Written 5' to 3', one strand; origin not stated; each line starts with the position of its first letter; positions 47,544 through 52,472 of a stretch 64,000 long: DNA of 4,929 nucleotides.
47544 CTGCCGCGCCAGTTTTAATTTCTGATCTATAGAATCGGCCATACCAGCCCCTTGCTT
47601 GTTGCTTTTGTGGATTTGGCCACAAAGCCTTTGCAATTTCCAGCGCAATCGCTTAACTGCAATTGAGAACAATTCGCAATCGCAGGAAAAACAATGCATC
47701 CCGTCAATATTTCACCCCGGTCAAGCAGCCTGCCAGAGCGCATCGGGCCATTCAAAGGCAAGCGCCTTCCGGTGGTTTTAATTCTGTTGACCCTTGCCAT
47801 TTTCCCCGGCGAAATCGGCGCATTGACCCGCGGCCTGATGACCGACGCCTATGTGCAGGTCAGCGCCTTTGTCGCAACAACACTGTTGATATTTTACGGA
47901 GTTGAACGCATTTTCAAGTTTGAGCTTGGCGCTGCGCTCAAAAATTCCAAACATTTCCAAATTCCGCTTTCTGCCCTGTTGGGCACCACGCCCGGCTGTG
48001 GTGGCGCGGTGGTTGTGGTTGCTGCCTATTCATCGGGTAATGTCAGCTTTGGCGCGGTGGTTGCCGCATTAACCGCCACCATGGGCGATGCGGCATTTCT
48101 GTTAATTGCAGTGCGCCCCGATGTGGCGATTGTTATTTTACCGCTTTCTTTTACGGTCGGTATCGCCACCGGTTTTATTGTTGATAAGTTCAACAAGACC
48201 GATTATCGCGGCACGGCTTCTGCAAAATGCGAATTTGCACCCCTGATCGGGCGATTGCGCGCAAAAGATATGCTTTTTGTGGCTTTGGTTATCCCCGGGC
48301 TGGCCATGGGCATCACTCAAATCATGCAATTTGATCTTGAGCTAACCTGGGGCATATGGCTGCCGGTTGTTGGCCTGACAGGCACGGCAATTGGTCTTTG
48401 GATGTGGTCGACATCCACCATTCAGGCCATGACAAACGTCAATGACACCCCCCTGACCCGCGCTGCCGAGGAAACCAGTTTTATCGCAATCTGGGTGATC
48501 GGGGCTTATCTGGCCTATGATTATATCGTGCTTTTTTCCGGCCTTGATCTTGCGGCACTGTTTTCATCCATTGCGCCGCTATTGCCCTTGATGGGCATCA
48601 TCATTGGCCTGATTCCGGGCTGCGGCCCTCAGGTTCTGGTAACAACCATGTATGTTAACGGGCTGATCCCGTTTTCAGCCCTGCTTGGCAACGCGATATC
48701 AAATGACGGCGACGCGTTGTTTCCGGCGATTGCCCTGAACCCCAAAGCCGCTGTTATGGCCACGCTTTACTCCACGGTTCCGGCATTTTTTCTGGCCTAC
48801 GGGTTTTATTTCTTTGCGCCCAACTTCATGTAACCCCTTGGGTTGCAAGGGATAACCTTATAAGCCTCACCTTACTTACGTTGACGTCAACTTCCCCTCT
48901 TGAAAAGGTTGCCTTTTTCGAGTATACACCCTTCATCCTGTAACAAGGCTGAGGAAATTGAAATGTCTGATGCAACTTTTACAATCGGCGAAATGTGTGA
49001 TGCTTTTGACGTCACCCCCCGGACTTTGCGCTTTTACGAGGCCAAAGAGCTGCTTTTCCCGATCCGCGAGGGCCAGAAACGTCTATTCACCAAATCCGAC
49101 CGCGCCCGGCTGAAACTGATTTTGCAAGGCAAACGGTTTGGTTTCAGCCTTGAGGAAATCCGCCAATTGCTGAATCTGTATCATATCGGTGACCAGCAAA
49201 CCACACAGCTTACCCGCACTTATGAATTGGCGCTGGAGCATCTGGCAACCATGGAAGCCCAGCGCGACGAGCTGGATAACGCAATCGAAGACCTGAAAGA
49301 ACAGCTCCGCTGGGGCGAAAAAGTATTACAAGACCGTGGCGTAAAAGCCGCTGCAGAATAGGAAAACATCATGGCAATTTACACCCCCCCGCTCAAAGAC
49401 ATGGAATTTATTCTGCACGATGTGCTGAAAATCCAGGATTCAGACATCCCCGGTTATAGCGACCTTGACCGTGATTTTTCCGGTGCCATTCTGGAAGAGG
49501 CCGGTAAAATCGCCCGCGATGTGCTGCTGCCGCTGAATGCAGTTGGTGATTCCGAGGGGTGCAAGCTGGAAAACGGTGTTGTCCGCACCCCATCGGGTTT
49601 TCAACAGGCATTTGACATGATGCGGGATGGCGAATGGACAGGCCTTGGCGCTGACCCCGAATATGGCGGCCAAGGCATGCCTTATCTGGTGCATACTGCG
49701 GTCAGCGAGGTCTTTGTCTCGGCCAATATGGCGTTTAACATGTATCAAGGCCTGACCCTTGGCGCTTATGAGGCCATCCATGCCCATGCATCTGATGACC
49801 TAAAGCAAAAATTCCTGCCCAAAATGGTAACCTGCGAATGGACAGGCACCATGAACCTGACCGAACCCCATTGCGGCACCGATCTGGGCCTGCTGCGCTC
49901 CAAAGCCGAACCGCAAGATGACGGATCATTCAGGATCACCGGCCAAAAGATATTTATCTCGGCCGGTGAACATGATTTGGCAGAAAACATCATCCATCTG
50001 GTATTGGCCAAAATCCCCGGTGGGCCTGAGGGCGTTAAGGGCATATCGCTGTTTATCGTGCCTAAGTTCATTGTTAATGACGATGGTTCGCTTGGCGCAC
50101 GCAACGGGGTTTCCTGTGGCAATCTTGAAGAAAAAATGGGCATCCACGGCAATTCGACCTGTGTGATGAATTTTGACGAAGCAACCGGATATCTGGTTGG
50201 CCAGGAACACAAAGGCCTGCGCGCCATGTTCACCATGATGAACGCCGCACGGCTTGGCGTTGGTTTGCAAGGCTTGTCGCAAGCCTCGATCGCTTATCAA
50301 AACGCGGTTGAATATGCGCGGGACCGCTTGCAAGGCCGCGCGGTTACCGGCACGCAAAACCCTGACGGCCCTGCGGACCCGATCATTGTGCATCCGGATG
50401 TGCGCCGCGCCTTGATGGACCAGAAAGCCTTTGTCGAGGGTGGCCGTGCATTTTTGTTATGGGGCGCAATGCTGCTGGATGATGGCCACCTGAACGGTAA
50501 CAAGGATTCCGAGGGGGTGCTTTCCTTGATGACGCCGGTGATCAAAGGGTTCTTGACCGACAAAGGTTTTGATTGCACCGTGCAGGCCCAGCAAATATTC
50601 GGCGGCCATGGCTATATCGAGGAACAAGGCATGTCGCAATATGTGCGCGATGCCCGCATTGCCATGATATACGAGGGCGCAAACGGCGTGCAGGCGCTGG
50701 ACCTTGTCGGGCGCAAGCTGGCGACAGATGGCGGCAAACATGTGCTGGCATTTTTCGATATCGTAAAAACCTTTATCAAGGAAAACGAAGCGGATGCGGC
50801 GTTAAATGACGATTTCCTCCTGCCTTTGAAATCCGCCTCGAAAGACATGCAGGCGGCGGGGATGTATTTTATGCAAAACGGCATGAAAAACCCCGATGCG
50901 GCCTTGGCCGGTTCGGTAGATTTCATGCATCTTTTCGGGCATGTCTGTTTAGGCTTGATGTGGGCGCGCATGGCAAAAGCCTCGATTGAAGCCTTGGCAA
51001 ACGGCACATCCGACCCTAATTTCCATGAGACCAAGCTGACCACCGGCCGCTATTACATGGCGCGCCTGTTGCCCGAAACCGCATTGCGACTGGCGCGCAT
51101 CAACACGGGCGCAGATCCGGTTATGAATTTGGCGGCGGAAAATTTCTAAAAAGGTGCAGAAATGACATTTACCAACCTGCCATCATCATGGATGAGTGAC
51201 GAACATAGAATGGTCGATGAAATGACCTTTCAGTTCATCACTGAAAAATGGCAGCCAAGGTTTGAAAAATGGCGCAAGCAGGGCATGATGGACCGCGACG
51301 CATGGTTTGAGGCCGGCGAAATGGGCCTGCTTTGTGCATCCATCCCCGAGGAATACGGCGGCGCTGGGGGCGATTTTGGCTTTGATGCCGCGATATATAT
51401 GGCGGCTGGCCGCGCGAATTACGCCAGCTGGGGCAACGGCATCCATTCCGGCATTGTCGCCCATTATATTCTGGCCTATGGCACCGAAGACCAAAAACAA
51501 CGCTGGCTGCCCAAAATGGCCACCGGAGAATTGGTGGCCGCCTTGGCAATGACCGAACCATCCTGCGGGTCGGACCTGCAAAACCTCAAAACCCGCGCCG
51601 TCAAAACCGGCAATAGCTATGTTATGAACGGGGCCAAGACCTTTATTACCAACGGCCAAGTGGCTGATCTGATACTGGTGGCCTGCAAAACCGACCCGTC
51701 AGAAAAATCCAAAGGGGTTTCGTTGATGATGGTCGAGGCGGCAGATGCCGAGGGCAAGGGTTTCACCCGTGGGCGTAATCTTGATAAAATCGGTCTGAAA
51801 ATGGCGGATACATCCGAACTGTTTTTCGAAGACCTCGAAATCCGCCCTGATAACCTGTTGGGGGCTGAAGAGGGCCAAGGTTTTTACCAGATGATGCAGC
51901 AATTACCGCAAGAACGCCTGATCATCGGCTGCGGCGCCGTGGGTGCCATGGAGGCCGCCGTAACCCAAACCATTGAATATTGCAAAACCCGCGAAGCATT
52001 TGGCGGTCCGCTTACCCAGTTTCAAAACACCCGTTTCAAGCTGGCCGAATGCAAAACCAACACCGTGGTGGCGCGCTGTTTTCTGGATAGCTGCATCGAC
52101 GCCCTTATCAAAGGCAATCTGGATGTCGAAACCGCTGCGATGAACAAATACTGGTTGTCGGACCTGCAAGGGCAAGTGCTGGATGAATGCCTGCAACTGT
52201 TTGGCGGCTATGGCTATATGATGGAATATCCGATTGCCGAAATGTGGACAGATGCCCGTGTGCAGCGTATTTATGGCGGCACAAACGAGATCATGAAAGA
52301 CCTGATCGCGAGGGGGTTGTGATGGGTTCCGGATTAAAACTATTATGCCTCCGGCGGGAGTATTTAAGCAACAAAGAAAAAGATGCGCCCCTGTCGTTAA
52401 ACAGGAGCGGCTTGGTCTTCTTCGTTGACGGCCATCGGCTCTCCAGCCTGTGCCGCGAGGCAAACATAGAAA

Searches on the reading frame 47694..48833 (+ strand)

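Call 33: search_protein_families(library=pfam, proteins=[window:47694-48833:+], max_evalue=0.0001)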
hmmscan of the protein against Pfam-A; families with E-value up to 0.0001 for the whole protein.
window:47694-48833:+ (379 aa): 1 family
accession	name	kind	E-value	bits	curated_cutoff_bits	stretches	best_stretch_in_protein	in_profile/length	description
PF11449.14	ArsP_2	-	1.9e-107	360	32.5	1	49-374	10-358/359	Putative, 10TM heavy-metal exporter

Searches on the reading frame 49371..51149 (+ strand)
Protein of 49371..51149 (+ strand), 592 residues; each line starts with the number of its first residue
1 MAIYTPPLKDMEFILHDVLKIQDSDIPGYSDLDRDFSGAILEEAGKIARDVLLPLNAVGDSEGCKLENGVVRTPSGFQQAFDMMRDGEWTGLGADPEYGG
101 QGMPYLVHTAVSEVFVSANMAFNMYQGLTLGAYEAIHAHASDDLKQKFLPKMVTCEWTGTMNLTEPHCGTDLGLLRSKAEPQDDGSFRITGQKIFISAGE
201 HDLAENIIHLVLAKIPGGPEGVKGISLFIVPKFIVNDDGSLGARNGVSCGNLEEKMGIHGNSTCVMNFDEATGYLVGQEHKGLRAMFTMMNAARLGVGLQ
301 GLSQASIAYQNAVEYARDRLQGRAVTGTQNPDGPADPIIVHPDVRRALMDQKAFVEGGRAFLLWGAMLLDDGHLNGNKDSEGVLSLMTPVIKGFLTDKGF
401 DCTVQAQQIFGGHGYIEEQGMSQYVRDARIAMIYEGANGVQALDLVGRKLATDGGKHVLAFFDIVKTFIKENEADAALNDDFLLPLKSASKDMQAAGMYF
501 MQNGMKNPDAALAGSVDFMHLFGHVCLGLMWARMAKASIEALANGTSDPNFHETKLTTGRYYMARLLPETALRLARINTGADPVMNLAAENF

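Call 33: search_protein_families(library=pfam, proteins=[window:49371-51149:+], max_evalue=0.0001)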
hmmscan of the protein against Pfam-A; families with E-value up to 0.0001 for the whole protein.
window:49371-51149:+ (592 aa): 5 families
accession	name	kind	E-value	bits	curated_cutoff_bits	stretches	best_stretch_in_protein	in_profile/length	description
PF12806.12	Acyl-CoA_dh_C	-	2.7e-34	118.4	30.3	1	461-587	1-123/124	Acetyl-CoA dehydrogenase C-terminal like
PF00441.29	Acyl-CoA_dh_1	-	3.9e-19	69.7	22.4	1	281-445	2-145/150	Acyl-CoA dehydrogenase, C-terminal domain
PF02770.24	Acyl-CoA_dh_M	-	1.3e-12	48.2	33.3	1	161-270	2-96/97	Acyl-CoA dehydrogenase, middle domain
PF02771.21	Acyl-CoA_dh_N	-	6.1e-10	39.9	22.9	1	79-155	35-112/113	Acyl-CoA dehydrogenase, N-terminal domain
PF22924.1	ACOX_C_alpha1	-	2.5e-07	31.1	27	1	290-441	4-160/169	Acyl-CoA oxidase, C-alpha1 domain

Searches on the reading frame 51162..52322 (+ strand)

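Call 34: search_protein_families(library=pfam, proteins=[window:51162-52322:+], max_evalue=0.0001)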
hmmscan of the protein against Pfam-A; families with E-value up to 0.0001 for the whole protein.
window:51162-52322:+ (386 aa): 5 families
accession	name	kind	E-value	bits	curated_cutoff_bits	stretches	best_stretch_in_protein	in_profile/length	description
PF00441.29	Acyl-CoA_dh_1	-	8.2e-43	146.6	22.4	1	238-386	1-149/150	Acyl-CoA dehydrogenase, C-terminal domain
PF02771.21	Acyl-CoA_dh_N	-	9.3e-31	107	22.9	1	12-123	1-113/113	Acyl-CoA dehydrogenase, N-terminal domain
PF02770.24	Acyl-CoA_dh_M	-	5.3e-24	84.7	33.3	1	127-224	1-96/97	Acyl-CoA dehydrogenase, middle domain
PF08028.16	Acyl-CoA_dh_2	-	2.4e-10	41.2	22.7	1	254-375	2-133/134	Acyl-CoA dehydrogenase, C-terminal domain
PF22924.1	ACOX_C_alpha1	-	2.3e-06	27.9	27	1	324-386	106-168/169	Acyl-CoA oxidase, C-alpha1 domain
